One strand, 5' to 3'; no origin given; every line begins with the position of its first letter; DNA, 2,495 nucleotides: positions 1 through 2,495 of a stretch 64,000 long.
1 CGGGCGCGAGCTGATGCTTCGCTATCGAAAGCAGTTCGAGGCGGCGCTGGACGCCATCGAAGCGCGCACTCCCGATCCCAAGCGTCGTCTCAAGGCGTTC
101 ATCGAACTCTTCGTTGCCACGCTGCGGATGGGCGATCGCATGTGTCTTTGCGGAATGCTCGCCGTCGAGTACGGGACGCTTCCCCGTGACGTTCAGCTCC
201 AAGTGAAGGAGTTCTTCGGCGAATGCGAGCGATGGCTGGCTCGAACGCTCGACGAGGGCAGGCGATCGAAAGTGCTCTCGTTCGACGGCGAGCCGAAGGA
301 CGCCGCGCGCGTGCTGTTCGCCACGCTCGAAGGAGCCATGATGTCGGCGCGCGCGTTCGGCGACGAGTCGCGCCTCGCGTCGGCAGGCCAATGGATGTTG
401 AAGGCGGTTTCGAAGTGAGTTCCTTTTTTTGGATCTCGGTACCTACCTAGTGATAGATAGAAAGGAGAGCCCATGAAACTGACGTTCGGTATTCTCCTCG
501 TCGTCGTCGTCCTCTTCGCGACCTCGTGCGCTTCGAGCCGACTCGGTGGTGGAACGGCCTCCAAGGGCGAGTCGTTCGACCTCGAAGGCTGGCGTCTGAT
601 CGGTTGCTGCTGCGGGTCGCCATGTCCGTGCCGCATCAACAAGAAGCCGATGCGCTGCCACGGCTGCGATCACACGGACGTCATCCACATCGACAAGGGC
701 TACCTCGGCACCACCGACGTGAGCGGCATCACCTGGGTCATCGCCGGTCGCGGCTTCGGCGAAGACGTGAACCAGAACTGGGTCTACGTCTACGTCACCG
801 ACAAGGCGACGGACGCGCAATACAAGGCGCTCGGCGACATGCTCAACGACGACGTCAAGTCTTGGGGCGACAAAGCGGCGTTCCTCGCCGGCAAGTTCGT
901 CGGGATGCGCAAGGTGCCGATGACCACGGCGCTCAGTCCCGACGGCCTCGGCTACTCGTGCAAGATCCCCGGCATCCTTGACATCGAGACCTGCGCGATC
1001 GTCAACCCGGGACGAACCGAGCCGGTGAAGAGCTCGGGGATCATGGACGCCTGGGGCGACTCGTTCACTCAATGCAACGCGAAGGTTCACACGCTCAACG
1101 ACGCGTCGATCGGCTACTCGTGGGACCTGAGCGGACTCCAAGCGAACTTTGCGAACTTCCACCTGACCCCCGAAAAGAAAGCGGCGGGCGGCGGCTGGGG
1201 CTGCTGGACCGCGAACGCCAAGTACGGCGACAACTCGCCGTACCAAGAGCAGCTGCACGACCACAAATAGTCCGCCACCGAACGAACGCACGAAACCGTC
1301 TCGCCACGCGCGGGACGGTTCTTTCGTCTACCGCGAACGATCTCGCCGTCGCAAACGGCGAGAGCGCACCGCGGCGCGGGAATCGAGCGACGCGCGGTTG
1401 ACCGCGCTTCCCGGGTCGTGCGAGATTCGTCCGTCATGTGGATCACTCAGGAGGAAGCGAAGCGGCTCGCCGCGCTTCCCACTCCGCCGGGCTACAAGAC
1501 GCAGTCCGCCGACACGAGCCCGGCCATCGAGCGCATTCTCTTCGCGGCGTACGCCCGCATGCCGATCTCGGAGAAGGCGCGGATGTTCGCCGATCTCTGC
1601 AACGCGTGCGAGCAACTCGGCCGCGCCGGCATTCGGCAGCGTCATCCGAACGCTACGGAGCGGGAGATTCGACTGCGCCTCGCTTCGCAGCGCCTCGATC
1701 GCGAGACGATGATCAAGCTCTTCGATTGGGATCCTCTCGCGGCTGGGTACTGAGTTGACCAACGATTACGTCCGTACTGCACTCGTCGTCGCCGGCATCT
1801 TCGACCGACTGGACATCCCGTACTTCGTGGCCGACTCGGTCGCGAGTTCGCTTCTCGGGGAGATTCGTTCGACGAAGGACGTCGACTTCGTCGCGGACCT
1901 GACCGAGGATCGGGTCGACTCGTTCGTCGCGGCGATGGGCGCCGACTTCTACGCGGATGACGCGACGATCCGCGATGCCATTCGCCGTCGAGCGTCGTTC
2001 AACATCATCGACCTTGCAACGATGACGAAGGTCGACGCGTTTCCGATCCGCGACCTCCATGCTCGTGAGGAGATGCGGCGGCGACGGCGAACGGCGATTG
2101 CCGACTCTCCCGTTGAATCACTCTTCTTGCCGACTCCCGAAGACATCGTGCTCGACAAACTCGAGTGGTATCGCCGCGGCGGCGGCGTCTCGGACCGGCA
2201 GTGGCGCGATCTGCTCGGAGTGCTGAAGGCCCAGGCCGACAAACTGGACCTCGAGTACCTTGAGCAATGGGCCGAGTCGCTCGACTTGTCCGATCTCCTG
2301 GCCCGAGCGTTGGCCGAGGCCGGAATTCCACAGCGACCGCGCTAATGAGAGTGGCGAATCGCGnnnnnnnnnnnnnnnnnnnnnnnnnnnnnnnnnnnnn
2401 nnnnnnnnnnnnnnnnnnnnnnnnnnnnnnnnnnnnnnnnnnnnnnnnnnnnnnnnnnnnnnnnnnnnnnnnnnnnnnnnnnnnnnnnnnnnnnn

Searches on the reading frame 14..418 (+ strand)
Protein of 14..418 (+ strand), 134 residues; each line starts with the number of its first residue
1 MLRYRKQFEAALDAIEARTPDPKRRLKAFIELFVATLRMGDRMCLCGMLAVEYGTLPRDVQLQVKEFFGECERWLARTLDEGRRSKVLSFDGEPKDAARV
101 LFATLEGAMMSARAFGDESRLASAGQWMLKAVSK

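Call 7: search_protein_families(library=pfam, proteins=[window:14-418:+], max_evalue=0.01)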
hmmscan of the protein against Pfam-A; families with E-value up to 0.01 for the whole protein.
window:14-418:+ (134 aa): 3 families
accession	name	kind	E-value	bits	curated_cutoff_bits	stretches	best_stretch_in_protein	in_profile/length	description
PF16925.10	TetR_C_13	-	5.4e-12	46.5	27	1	23-125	2-106/109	Tetracyclin repressor-like, C-terminal domain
PF21993.1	TetR_C_13_2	-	3.7e-07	30.8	27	1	22-125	1-101/103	Transcriptional regulator LmrA/YxaF-like, C-terminal domain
PF17932.6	TetR_C_24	-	0.0037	18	26.4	1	21-106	3-85/114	Tetracyclin repressor-like, C-terminal domain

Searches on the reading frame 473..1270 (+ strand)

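Call 7: search_protein_families(library=pfam, proteins=[window:473-1270:+], max_evalue=0.01)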
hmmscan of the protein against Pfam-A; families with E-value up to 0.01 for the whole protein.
window:473-1270:+ (265 aa): 1 family
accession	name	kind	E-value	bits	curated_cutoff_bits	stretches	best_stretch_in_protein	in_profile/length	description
PF07040.16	DUF1326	-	2e-23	83.8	25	1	45-221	3-175/177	Protein of unknown function (DUF1326)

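Call 42: search_protein_families(library=padloc, proteins=[window:473-1270:+], max_evalue=0.01)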
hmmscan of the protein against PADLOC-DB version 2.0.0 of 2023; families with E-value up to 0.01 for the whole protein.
window:473-1270:+ (265 aa): 0 families

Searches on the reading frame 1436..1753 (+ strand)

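Call 37: search_protein_families(library=pfam, proteins=[window:1436-1753:+], max_evalue=1)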
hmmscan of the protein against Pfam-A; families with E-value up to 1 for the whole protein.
window:1436-1753:+ (105 aa): 3 families
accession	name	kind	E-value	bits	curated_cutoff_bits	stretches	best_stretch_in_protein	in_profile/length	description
PF18993.5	Rv0078B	-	0.0007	20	27.1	1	46-89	7-50/63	Rv0078B-related antitoxin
PF13455.12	MUG113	-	0.15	13.1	22.3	1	68-90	32-55/73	Meiotically up-regulated gene 113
PF20471.4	DUF6716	-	0.21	11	27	1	10-50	152-192/342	Putative glycosyltransferase (DUF6716)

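Call 38: search_protein_families(library=ncbifam, proteins=[window:1436-1753:+], max_evalue=1)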
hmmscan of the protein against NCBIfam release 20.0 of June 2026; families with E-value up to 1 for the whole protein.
window:1436-1753:+ (105 aa): 0 families

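Call 42: search_protein_families(library=padloc, proteins=[window:1436-1753:+], max_evalue=0.01)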
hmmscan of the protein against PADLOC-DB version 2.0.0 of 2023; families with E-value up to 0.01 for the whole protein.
window:1436-1753:+ (105 aa): 0 families

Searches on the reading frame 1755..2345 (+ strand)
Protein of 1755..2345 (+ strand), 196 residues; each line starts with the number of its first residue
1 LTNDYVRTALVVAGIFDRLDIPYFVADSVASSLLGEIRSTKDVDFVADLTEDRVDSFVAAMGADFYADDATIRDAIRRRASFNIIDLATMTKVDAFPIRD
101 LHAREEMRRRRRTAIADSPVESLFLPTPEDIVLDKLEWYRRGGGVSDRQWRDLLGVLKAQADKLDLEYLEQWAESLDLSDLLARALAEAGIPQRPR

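Call 7: search_protein_families(library=pfam, proteins=[window:1755-2345:+], max_evalue=0.01)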
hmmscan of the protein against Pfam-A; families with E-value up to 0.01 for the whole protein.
window:1755-2345:+ (196 aa): 0 families

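Call 37: search_protein_families(library=pfam, proteins=[window:1755-2345:+], max_evalue=1)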
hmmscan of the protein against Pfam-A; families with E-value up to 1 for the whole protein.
window:1755-2345:+ (196 aa): 1 family
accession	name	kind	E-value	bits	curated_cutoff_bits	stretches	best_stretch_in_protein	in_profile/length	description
PF17868.7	AAA_lid_8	-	0.054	13.7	22.8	1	144-161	21-38/72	AAA lid domain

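Call 38: search_protein_families(library=ncbifam, proteins=[window:1755-2345:+], max_evalue=1)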
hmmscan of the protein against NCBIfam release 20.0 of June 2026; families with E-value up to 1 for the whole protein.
window:1755-2345:+ (196 aa): 1 family
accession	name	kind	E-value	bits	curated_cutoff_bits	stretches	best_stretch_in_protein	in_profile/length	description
TIGR01564.1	S_layer_MJ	subfamily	0.07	11.7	25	1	20-104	95-172/571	S-layer protein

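Call 41: search_solved_structures(query=window:1755-2345:+, max_evalue=10, show_alignments=2)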
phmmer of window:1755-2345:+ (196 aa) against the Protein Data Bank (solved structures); distinct sequences matched with E-value up to 10: 0.

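Call 42: search_protein_families(library=padloc, proteins=[window:1755-2345:+], max_evalue=0.01)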
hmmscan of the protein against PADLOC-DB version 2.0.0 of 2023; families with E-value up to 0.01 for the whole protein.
window:1755-2345:+ (196 aa): 0 families
